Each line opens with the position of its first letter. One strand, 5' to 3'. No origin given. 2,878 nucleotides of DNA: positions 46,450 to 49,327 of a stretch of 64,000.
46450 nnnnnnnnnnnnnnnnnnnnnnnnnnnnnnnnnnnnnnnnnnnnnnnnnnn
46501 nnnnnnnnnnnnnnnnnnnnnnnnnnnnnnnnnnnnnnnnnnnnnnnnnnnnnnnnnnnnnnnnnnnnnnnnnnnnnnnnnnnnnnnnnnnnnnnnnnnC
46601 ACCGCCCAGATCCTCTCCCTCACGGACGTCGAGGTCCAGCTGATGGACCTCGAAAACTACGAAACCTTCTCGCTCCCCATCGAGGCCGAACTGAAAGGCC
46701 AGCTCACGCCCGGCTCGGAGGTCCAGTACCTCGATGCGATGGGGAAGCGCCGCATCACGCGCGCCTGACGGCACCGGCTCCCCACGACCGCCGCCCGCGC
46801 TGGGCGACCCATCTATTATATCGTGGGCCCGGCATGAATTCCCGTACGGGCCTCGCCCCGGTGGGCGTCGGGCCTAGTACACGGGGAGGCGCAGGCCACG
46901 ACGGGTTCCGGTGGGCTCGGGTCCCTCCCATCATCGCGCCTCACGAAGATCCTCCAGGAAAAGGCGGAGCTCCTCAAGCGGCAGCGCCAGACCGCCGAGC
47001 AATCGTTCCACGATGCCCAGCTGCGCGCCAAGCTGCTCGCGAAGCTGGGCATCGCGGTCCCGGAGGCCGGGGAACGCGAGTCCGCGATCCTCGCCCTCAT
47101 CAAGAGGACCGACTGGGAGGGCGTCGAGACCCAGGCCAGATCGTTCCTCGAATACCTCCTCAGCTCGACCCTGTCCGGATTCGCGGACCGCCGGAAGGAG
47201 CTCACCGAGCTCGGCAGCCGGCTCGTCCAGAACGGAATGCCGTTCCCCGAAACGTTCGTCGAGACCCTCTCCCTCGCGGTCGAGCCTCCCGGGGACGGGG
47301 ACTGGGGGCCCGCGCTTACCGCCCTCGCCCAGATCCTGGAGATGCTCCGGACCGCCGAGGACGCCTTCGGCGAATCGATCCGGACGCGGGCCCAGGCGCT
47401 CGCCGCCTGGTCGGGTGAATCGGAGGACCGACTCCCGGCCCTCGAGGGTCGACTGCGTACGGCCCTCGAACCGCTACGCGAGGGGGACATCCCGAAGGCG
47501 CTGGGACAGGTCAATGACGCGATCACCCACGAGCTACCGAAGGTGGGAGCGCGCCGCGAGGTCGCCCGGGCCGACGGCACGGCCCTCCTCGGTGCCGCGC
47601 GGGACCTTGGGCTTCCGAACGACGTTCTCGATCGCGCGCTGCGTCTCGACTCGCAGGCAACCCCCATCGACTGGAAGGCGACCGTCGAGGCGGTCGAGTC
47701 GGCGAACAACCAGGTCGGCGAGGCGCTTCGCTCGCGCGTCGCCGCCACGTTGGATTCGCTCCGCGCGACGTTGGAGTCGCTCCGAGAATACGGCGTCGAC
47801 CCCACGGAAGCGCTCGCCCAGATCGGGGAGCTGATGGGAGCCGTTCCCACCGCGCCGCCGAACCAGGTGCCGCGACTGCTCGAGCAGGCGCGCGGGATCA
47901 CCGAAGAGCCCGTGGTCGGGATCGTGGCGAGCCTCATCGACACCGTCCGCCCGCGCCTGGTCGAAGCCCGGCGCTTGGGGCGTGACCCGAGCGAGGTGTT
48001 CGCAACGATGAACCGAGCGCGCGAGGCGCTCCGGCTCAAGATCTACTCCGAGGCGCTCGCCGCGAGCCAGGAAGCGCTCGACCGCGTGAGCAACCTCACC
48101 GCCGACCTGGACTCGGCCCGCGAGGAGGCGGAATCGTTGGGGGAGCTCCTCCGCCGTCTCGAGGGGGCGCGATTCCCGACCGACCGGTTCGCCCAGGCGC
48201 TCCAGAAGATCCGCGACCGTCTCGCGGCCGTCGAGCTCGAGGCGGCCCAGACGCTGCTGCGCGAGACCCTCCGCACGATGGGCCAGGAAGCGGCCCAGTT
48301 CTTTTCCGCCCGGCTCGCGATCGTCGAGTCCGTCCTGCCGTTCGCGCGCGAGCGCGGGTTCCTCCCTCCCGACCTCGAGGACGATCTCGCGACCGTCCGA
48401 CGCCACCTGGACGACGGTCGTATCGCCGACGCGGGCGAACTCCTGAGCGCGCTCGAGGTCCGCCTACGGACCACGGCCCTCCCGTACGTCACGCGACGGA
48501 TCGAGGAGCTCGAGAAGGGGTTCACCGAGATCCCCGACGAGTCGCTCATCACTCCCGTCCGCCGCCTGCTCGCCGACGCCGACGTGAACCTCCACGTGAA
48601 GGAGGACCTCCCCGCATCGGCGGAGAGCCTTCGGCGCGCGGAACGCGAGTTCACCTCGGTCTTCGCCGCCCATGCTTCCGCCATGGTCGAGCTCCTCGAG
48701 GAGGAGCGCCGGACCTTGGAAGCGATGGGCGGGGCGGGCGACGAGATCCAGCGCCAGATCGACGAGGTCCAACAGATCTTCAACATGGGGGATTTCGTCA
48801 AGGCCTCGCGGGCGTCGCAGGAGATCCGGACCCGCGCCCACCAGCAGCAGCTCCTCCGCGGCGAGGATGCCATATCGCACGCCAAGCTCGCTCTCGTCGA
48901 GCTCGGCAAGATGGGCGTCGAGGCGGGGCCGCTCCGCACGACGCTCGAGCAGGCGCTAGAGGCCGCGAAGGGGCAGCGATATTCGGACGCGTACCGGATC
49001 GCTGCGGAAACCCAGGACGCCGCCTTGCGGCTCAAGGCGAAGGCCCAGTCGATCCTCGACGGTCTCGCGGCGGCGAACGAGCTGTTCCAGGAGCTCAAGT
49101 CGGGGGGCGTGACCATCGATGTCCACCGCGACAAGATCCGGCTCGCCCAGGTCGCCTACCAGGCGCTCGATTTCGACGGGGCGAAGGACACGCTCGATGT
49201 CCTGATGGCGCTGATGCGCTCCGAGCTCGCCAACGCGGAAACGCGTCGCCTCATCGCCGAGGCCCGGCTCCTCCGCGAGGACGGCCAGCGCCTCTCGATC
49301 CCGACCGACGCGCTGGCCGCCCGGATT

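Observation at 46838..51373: Giant (about 1400-1500 aa) all-alpha internally repetitive protein next to aIF5A whose conserved frame has no canonical start codon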

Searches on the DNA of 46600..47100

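Call 57: search_rna_families(source=window, start=46600, end=47100, threshold=evalue, max_evalue=1)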
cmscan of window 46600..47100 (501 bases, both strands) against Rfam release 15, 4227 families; matches with E-value up to 1: 1.
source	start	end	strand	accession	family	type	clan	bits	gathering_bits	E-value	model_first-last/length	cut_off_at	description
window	46998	47068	-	RF03293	mir-4672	Gene; miRNA;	-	19.7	98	0.36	1-81/81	no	mir-4672 microRNA precursor family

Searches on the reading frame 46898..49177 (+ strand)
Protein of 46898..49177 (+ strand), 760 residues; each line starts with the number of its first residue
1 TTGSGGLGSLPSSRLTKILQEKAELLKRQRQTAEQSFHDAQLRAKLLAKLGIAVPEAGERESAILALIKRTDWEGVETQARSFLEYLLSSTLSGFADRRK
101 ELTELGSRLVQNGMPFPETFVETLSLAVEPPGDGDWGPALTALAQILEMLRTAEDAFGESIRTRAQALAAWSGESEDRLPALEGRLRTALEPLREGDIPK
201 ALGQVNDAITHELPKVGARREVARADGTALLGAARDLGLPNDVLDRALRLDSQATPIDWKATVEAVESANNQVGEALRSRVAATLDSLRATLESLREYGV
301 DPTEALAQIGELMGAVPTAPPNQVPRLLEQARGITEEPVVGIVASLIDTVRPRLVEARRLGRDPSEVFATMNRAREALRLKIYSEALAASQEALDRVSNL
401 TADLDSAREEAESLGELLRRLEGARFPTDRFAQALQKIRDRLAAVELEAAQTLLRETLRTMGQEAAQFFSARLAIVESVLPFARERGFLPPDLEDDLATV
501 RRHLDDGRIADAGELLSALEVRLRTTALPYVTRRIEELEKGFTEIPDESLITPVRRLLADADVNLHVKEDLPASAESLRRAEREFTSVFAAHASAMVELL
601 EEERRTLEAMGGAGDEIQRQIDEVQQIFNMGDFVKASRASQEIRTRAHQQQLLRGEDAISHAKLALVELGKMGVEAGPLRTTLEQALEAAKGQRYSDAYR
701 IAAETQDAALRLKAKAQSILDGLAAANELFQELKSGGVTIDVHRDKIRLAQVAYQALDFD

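Call 45: predict_structure(alignment_id=A2)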
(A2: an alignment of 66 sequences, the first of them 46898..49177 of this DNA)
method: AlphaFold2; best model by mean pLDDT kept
length: 760 residues; sequences in the alignment: 66
mean_pLDDT: 89.3   pTM: 0.50
mean pLDDT of the five models: 89.3, 88.6, 86.9, 86.2, 85.4
residues with pLDDT >= 90: 470; 70-90: 269; 50-70: 10; < 50: 11
segments of 3 or more residues with pLDDT < 50: 1-11
pLDDT, mean of each block of 10 residues (from residue 1): 35 69 85 91 90 88 91 90 89 87 89 85 81 72 91 91 93 89 93 90 94 93 94 92 95 94 95 93 95 91 94 93 92 94 93 93 95 95 94 95 95 95 93 96 94 95 94 93 91 92 93 94 93 90 80 91 92 93 86 83 86 86 86 81 88 91 90 84 92 90 92 89 89 85 86 81
secondary structure, 60 per line:
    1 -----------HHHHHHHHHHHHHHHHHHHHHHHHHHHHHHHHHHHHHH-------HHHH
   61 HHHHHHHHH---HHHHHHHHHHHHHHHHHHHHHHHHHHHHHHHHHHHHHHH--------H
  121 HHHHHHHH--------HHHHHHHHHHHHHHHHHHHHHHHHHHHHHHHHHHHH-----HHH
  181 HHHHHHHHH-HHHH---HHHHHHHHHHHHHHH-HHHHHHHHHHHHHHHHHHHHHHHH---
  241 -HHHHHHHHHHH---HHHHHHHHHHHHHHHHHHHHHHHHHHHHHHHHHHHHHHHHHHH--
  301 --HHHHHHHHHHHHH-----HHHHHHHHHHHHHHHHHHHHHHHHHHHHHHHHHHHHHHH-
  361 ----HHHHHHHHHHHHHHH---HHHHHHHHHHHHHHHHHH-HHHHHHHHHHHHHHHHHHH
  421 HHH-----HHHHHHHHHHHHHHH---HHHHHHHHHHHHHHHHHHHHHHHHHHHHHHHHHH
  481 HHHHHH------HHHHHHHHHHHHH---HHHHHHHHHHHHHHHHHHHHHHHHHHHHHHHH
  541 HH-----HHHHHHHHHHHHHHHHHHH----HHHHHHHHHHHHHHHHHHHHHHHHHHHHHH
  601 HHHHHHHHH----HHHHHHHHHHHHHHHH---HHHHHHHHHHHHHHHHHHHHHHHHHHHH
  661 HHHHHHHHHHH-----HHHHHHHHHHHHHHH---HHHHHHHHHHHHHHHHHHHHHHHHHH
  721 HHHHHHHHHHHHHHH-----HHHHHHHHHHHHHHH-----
elements in order (helices of 4 or more, strands of 3 or more residues): H12-49 H57-69 H73-111 H120-128 H137-172 H178-189 H191-194 H198-212 H214-237 H242-252 H256-298 H303-315 H321-359 H365-379 H383-400 H402-423 H429-443 H447-486 H493-505 H509-542 H548-566 H571-609 H614-629 H633-671 H677-691 H695-735 H741-755

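Call 48: fold_search(model_id=the predicted structure, library=pdb)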
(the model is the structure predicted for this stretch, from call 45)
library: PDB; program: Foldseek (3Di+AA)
matches with E <= 10: 90; with E <= 0.001: 0
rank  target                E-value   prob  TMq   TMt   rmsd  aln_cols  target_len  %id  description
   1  7nyx_A                2.4e-01  0.05  0.06  0.04  98.7       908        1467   13  Cryo-EM structure of the MukBEF-MatP-DNA monomer (closed conformation) (released 2021-07-07)
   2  4l6y_B                2.5e-01  0.33  0.12  0.18  25.7       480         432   15  Structure of the microtubule associated protein PRC1 (Protein Regulator of Cytokinesis 1) (released 2013-07-17)
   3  9qe0_B                3.7e-01  0.06  0.08  0.06  102.9       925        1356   11  Neobacillus vireti Wadjet-II JetABC dimer (released 2025-06-25)
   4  7uni_C                4.9e-01  0.33  0.08  0.20  20.7       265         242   14  De novo designed chlorophyll dimer protein with Zn pheophorbide a methyl ester, SP2-ZnPPaM (released 2023-04-19)
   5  9bly_A                5.4e-01  0.10  0.11  0.03  34.9      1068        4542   10  Composite structure of full-length human dynein-1 in phi-particle conformation (released 2025-04-23)
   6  9gm7_A                5.4e-01  0.04  0.06  0.04  100.9       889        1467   12  MukBEF in a nucleotide-bound state with open neck gate (monomer) (released 2025-03-26)
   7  7z8f_e                6.1e-01  0.09  0.11  0.03  38.1      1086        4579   12  Composite structure of dynein-dynactin-BICDR on microtubules (released 2022-07-27)
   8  9qe0_A                8.8e-01  0.04  0.08  0.05  102.6       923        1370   11  Neobacillus vireti Wadjet-II JetABC dimer (released 2025-06-25)
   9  9dgq_m                9.2e-01  0.09  0.13  0.05  28.0       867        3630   14  Structure of dynein-1 on microtubules (released 2025-09-10)
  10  7unh_A                1.0e+00  0.18  0.07  0.20  21.9       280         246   15  De novo designed chlorophyll dimer protein in apo state, SP2 (released 2023-04-19)
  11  8glv_Me               1.6e+00  0.08  0.14  0.04  41.7       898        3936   13  96-nm repeat unit of doublet microtubules from Chlamydomonas reinhardtii flagella (released 2023-05-31)
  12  7sqc_W0               1.6e+00  0.03  0.08  0.06  52.1       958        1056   15  Ciliary C1 central pair apparatus isolated from Chlamydomonas reinhardtii (released 2022-04-13)
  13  7uni_D                1.6e+00  0.18  0.08  0.21  20.8       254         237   17  De novo designed chlorophyll dimer protein with Zn pheophorbide a methyl ester, SP2-ZnPPaM (released 2023-04-19)
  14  7unh_B                1.9e+00  0.13  0.07  0.19  21.8       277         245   16  De novo designed chlorophyll dimer protein in apo state, SP2 (released 2023-04-19)
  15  9e23_f                1.9e+00  0.08  0.14  0.11  24.9       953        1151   10  Cryo-EM structure of Pre-Chi dynein tail (released 2025-07-09)
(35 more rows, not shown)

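Call 85: search_protein_representatives(protein=window:46898-49177:+)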
Query: 760 residues. Proteins with E-value up to 0.001 (for the whole library): 68; up to 1e-10: 42; up to 1e-30: 27. The best 68 are listed.
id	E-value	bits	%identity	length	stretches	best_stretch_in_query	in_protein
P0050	2.4e-211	720.6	51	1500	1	2-760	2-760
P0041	9.1e-209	712.1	43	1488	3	4-759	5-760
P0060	2.4e-203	694.2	44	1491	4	2-759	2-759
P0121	3.2e-199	680.6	50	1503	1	1-760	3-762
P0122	7.8e-179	613.2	73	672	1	341-760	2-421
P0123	2.5e-176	604.9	47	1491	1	5-759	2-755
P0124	1.1e-154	533.4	41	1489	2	7-760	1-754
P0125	1.2e-154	533.2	43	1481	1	7-759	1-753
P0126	5.3e-144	498.1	41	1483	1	10-760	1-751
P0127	9.6e-109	381.6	56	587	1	399-759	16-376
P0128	4.4e-102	359.6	37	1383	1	140-760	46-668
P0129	3.0e-94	333.7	31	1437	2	46-759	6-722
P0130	1.0e-93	331.9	31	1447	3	63-760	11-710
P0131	3.8e-93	330.0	45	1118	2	371-759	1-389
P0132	1.9e-85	304.6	33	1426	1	55-760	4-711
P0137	1.3e-59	219.2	25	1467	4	6-760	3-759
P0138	1.9e-53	198.9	26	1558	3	3-759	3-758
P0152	7.3e-16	74.6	21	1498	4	12-742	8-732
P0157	2.5e-11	59.6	21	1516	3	11-740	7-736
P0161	6.0e-10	55.1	21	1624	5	328-759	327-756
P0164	4.9e-08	48.8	20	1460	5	284-454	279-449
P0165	5.3e-08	48.7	18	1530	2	14-747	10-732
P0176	1.4e-05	40.6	25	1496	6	258-468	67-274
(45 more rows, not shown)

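Call 87: list_cluster_members(proteins=[P0152, P0157, P0161, P0164, P0165, P0137, P0138, P0129, P0128, P0176])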
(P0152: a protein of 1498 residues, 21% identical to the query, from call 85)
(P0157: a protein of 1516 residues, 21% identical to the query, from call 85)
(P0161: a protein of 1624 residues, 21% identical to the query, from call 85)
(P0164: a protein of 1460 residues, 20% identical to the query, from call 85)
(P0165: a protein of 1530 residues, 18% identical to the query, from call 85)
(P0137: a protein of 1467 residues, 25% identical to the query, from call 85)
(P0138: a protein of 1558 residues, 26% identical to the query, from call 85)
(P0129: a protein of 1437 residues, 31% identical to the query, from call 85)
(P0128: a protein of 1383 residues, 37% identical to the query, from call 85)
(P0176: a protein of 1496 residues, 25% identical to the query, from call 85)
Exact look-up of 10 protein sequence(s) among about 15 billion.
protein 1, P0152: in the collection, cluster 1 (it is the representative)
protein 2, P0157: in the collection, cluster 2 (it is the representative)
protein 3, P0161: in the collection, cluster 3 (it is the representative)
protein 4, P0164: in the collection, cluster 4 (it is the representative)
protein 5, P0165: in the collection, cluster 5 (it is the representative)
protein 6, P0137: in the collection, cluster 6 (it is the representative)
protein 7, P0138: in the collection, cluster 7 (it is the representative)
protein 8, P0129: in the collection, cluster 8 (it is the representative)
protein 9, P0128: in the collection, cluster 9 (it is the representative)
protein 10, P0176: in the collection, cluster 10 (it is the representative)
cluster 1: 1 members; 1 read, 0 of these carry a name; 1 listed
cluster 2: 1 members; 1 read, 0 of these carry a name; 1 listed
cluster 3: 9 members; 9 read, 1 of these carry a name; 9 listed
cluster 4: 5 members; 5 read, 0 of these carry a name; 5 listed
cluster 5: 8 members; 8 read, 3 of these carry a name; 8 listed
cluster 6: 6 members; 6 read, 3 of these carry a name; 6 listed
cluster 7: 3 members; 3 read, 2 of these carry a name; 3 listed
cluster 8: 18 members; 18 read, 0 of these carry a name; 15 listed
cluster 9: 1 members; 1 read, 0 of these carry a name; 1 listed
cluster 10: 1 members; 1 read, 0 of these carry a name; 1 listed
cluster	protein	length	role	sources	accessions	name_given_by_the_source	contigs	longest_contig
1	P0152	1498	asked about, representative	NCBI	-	-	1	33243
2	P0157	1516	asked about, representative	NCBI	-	-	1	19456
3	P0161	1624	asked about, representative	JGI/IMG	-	-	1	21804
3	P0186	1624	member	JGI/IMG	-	hypothetical protein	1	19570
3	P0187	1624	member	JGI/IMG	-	-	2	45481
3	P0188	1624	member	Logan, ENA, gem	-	-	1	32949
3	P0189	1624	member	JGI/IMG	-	-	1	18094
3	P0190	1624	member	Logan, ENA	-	-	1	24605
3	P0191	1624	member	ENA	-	-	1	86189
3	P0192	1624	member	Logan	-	-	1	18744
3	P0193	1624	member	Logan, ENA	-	-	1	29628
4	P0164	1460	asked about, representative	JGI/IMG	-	-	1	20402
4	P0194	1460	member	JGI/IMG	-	-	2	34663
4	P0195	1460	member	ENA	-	-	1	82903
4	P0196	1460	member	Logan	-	-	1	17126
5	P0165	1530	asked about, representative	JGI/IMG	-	cellobiose-specific phosphotransferase system component IIB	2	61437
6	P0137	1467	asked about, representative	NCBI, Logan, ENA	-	-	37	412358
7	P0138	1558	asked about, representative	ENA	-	-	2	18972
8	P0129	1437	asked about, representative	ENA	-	-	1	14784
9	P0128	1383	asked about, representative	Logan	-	-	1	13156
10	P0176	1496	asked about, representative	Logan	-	-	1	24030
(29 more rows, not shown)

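Call 88: find_encoding_contigs(protein=P0165, flank=6000, max_places=2)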
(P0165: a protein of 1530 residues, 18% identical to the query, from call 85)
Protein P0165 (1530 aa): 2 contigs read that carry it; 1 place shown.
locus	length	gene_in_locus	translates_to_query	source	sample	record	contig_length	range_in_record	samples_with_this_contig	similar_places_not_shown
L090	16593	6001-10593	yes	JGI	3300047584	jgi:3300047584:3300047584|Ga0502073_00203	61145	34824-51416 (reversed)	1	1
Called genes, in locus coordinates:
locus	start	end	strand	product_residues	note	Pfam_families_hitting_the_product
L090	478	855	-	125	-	-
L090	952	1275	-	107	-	-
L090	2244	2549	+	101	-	PF04010:DUF357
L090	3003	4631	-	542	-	PF05496:RuvB_N (faint), PF00004:AAA, PF21960:RCF1-5-like_lid (weak)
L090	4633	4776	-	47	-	-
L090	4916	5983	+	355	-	-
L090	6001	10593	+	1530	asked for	PF14446:Prok-RING_1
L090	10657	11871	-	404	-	PF01941:AdoMet_Synthase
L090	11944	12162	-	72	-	-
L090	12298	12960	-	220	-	-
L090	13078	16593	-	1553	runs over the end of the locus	-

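Call 89: find_encoding_contigs(protein=P0137, flank=6000, max_places=2)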
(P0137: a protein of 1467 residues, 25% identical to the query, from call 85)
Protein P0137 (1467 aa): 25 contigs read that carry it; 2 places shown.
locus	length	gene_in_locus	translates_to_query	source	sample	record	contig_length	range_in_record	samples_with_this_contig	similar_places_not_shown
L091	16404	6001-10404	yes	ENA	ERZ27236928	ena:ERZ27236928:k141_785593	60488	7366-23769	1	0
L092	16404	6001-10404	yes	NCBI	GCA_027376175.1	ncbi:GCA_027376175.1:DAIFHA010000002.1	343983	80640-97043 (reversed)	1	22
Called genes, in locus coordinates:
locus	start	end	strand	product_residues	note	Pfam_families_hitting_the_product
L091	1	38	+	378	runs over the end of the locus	PF00285:Citrate_synt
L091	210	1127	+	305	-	PF03446:NAD_binding_2, PF14833:NAD_binding_11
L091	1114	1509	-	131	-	PF04038:DHNA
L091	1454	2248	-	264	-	PF01066:CDP-OH_P_transf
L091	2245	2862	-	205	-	PF02666:PS_Dcarbxylase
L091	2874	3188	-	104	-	PF00338:Ribosomal_S10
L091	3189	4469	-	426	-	PF00009:GTP_EFTU, PF01926:MMR_HSR1 (faint), PF03144:GTP_EFTU_D2, PF03143:GTP_EFTU_D3, PF22594:GTP-eEF1A_C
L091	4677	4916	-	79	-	-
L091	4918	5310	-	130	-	-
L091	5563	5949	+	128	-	PF21485:IF5A-like_N, PF08207:EFP_N (weak)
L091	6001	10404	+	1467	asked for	-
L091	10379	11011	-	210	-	PF04079:SMC_ScpB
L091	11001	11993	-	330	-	PF02616:SMC_ScpA (faint)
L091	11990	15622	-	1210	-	PF02463:SMC_N, PF13555:AAA_29 (weak), PF24161:CCDC39 (faint), PF06470:SMC_hinge, PF13304:AAA_21 (weak)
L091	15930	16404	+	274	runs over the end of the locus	PF13230:GATase_4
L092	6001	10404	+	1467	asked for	-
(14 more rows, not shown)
